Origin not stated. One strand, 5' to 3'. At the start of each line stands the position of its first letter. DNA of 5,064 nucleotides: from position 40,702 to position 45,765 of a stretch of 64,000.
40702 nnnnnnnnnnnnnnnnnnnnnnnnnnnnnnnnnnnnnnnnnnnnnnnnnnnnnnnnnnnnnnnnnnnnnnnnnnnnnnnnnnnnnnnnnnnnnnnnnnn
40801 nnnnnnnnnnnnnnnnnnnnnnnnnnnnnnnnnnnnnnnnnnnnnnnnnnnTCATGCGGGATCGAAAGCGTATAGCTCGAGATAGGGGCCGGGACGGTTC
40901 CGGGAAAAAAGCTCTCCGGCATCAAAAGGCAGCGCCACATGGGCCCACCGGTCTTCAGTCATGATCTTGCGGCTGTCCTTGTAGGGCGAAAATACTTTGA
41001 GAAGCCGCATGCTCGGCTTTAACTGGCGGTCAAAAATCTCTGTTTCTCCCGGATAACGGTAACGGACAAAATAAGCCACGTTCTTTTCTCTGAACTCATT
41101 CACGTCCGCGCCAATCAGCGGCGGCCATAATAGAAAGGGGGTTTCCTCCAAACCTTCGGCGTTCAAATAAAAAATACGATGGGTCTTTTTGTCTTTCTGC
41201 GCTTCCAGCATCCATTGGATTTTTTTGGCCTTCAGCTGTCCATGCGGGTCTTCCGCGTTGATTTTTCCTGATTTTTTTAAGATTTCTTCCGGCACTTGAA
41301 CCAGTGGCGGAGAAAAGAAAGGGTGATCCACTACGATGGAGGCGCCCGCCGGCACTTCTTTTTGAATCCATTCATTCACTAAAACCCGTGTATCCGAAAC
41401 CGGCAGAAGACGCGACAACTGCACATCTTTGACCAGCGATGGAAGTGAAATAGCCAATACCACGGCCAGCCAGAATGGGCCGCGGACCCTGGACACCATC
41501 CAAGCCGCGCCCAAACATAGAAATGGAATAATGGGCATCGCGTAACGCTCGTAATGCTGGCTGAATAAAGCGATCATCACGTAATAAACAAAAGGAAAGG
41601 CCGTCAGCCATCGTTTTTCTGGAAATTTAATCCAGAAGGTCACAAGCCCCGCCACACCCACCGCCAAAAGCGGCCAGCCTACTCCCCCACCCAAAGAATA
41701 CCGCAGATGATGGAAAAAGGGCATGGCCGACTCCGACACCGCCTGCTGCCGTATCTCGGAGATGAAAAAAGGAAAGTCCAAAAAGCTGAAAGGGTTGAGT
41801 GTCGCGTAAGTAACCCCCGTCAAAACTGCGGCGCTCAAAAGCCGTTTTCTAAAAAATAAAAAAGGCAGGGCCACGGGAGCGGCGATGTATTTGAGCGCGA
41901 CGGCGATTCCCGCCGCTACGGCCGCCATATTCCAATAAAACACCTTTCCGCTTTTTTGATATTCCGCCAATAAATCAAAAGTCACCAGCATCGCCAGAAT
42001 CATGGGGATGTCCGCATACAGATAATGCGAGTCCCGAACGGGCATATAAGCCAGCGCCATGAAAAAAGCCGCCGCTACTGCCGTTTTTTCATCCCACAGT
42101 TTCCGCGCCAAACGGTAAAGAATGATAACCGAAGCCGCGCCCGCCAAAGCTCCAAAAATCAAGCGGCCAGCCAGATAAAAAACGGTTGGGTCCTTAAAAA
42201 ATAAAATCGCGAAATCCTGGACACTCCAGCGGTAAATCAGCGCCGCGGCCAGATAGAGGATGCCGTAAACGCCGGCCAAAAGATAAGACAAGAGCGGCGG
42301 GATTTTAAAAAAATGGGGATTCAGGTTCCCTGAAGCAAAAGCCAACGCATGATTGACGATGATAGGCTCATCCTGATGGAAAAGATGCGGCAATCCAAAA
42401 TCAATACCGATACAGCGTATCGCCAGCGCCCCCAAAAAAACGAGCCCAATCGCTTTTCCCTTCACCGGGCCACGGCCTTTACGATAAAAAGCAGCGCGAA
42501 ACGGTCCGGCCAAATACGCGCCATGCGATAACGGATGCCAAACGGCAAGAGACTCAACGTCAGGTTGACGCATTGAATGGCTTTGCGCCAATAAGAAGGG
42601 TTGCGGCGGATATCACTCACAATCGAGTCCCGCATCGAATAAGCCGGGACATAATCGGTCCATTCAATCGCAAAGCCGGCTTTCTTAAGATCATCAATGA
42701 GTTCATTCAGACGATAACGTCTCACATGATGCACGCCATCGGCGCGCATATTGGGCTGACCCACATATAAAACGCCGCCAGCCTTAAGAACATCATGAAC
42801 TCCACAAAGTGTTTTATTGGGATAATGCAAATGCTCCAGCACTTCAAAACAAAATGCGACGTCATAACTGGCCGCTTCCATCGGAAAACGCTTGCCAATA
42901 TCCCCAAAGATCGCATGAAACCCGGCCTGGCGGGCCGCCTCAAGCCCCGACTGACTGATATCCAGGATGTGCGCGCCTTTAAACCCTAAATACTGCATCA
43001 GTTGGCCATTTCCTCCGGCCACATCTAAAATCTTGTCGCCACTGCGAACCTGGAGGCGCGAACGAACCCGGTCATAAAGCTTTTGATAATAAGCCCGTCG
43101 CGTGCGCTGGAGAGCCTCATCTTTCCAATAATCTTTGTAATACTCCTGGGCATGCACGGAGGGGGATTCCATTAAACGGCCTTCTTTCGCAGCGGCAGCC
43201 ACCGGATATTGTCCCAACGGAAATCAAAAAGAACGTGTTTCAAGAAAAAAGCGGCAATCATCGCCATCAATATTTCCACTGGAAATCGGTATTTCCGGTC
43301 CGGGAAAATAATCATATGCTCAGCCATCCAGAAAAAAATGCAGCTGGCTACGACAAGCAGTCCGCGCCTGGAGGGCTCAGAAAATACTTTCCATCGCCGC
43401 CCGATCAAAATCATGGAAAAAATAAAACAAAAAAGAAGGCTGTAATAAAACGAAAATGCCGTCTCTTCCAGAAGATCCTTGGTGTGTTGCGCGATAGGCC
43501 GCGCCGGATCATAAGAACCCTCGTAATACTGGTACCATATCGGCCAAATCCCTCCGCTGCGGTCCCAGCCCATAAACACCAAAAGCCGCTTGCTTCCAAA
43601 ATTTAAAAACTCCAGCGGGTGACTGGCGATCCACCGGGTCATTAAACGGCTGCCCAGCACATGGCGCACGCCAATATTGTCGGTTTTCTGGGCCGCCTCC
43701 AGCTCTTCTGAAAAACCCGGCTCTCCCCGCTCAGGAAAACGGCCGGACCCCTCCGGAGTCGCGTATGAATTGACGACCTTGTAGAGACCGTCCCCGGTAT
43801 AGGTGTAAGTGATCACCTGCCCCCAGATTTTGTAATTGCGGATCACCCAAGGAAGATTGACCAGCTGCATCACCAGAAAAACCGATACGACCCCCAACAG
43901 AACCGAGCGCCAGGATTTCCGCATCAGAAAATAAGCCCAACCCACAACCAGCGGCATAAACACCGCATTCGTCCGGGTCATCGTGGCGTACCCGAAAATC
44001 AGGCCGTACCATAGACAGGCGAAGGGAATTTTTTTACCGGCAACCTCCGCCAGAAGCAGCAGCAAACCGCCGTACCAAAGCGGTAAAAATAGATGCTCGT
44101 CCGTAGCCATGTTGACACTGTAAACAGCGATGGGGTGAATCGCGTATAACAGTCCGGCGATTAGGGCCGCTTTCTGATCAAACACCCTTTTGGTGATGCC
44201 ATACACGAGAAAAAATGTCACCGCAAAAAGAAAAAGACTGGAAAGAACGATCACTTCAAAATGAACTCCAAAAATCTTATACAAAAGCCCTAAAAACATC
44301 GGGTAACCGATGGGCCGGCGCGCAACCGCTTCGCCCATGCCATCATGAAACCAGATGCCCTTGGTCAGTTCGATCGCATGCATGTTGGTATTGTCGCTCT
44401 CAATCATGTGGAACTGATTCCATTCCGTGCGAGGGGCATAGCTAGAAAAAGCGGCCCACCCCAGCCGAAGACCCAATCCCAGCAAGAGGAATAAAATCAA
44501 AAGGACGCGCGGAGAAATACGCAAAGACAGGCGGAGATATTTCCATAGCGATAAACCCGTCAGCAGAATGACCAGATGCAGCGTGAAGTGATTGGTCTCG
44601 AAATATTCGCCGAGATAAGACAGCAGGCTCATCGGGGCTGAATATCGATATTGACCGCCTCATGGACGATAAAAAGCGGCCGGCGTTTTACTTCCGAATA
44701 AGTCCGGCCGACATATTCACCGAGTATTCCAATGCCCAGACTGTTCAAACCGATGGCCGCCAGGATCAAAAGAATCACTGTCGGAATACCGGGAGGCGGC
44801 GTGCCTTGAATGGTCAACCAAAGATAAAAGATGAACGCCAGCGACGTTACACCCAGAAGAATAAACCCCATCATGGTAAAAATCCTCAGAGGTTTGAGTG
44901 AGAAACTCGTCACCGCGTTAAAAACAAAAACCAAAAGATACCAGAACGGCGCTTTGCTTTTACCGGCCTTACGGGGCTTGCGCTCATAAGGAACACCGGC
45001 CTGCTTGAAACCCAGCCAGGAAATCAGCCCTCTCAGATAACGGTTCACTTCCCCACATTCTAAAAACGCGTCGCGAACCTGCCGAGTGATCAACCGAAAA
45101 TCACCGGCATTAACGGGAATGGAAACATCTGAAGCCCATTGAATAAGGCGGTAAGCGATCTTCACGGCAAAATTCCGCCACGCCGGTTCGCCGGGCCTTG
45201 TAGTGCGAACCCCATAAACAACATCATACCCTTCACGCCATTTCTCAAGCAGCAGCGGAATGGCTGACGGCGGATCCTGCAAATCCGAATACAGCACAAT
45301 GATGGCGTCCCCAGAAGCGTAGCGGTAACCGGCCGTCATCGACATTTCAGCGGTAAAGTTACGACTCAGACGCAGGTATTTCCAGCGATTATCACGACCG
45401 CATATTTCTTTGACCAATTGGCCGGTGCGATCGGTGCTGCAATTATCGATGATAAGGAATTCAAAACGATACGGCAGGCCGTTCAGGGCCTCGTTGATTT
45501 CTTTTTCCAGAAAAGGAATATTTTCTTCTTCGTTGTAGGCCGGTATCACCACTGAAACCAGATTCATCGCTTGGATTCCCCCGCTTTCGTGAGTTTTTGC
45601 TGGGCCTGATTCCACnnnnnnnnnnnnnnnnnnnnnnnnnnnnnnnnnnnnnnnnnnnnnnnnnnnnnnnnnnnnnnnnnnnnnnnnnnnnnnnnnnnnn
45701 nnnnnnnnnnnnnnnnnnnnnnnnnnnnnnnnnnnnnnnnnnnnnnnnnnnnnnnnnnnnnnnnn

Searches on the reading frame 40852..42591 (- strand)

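Call 38: search_protein_families(library=pfam, max_evalue=0.000001, proteins=[window:40852-42591:-])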
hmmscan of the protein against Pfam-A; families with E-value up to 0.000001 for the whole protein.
window:40852-42591:- (579 aa): 1 family
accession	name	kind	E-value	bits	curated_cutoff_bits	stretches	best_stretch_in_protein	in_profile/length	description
PF13231.12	PMT_2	-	3.2e-11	44.1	26.1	1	144-247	25-128/160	Dolichyl-phosphate-mannose-protein mannosyltransferase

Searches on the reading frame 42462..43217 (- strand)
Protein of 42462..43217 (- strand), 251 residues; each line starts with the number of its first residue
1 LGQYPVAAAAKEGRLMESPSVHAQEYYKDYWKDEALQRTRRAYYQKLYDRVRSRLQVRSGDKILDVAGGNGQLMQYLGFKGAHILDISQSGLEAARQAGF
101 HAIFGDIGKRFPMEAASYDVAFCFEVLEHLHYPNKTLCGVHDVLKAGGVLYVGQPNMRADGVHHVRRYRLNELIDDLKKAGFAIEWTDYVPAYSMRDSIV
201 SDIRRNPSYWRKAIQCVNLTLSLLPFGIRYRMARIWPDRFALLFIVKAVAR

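Call 38: search_protein_families(library=pfam, max_evalue=0.000001, proteins=[window:42462-43217:-])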
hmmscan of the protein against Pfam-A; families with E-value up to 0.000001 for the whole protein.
window:42462-43217:- (251 aa): 5 families
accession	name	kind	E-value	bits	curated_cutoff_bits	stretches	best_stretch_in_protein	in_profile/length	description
PF08241.18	Methyltransf_11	-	1e-12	49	21.2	1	64-152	1-95/95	Methyltransferase domain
PF13489.12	Methyltransf_23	-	6.4e-11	42.7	27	1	38-159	3-123/164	Methyltransferase domain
PF13847.12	Methyltransf_31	-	7.3e-11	42.4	27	1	58-166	2-114/145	Methyltransferase domain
PF08242.18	Methyltransf_12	-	1.2e-09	39.3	30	1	64-150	1-98/98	Methyltransferase domain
PF13649.12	Methyltransf_25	-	1.5e-09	38.9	27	1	63-148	1-97/97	Methyltransferase domain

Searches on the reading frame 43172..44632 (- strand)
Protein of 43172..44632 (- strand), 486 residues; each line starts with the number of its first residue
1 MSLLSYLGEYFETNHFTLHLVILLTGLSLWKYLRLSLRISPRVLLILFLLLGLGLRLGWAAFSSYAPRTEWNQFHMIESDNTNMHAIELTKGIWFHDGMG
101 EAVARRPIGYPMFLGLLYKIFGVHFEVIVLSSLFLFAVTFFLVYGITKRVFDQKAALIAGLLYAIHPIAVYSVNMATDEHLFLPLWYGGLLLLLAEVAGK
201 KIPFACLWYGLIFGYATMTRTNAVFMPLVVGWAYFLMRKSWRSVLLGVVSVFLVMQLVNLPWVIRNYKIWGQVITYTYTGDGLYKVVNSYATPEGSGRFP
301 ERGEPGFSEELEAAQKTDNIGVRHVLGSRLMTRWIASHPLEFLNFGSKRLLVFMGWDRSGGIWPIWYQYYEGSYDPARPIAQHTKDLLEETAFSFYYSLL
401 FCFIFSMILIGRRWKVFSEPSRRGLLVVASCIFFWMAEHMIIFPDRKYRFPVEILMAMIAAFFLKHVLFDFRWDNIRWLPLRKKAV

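Call 4: search_protein_families(library=pfam, proteins=[window:43172-44632:-])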
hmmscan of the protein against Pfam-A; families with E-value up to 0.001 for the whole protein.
window:43172-44632:- (486 aa): 1 family
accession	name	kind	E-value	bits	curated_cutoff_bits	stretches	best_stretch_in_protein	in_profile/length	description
PF13231.12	PMT_2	-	8.8e-15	55.7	26.1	1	106-260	2-158/160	Dolichyl-phosphate-mannose-protein mannosyltransferase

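Call 5: search_protein_families(library=ncbifam, proteins=[window:43172-44632:-])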
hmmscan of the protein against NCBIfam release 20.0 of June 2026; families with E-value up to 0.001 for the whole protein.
window:43172-44632:- (486 aa): 0 families

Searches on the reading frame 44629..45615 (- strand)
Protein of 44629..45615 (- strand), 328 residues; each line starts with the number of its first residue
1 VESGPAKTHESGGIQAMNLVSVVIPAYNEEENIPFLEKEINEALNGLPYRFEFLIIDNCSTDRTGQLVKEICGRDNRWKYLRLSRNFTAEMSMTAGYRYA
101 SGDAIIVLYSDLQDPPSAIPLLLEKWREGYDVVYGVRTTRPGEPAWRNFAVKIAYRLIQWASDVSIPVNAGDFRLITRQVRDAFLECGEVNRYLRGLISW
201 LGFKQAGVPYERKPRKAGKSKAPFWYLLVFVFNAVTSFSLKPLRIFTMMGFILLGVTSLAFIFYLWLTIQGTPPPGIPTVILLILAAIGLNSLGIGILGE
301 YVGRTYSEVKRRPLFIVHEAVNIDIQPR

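Call 4: search_protein_families(library=pfam, proteins=[window:44629-45615:-])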
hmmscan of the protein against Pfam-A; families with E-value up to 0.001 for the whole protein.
window:44629-45615:- (328 aa): 2 families
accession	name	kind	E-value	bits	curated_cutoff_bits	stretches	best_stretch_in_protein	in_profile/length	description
PF00535.33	Glycos_transf_2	-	6.5e-28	98.2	23.3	1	21-180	1-163/168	Glycosyl transferase family 2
PF10111.15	Glyco_tranf_2_2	-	6.9e-05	22.9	27.3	1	21-111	1-91/276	Glycosyltransferase like family 2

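Call 5: search_protein_families(library=ncbifam, proteins=[window:44629-45615:-])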
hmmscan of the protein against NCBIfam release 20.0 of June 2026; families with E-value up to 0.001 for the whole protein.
window:44629-45615:- (328 aa): 13 families
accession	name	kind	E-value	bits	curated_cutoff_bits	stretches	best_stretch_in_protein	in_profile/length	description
NF047588.1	GlcsyltransPgfSStrep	equivalog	1e-71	241.7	500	1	20-320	3-305/308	glycosyltransferase PgfS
NF007986.1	PRK10714.1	equivalog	6.1e-47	160.2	529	1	15-322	3-313/316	undecaprenyl-phosphate 4-deoxy-4-formamido-L-arabinose transferase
TIGR03937.1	PgaC_IcaA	equivalog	1.7e-10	40.5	422.3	1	12-124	39-148/407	poly-beta-1,6-N-acetyl-D-glucosamine synthase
NF047683.1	TeichurnBiosyTuaG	equivalog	4.5e-09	36.3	400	1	16-111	4-96/252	teichuronic acid biosynthesis protein TuaG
TIGR04283.1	glyco_like_mftF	equivalog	2.6e-08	33.7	182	1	20-126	1-97/221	TIGR04283 family arsenosugar biosynthesis glycosyltransferase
NF050050.1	ProtGlycPglI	equivalog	3.2e-07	30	500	1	18-135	2-117/306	GalNAc(5)-diNAcBac-PP-undecaprenol beta-1,3-glucosyltransferase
NF038302.1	EPS_HpsE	equivalog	1.8e-06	27.1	300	1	20-72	3-55/307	hormogonium polysaccharide biosynthesis glycosyltransferase HpsE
NF010496.0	PRK13915.1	equivalog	4.2e-06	26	262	1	16-114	29-129/307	glucosyl-3-phosphoglycerate synthase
TIGR04242.1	nodulat_NodC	equivalog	4.4e-05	22.6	550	1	5-113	35-143/395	chitooligosaccharide synthase NodC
NF045692.1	OglycostaseCruG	equivalog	0.00018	20.6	600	1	15-83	38-106/386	2'-O-glycosyltransferase CruG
NF041875.1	EPS_EpsD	equivalog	0.00022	20.7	370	1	20-156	1-138/325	exopolysaccharide biosynthesis glycosyltransferase EpsD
TIGR04182.1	glyco_TIGR04182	equivalog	0.00036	20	325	0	20-148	2-120/293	S-layer glycoprotein N-glycosyltransferase AglJ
NF007482.0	PRK10073.1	equivalog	0.0009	18.3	423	0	16-106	4-90/334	glycosyltransferase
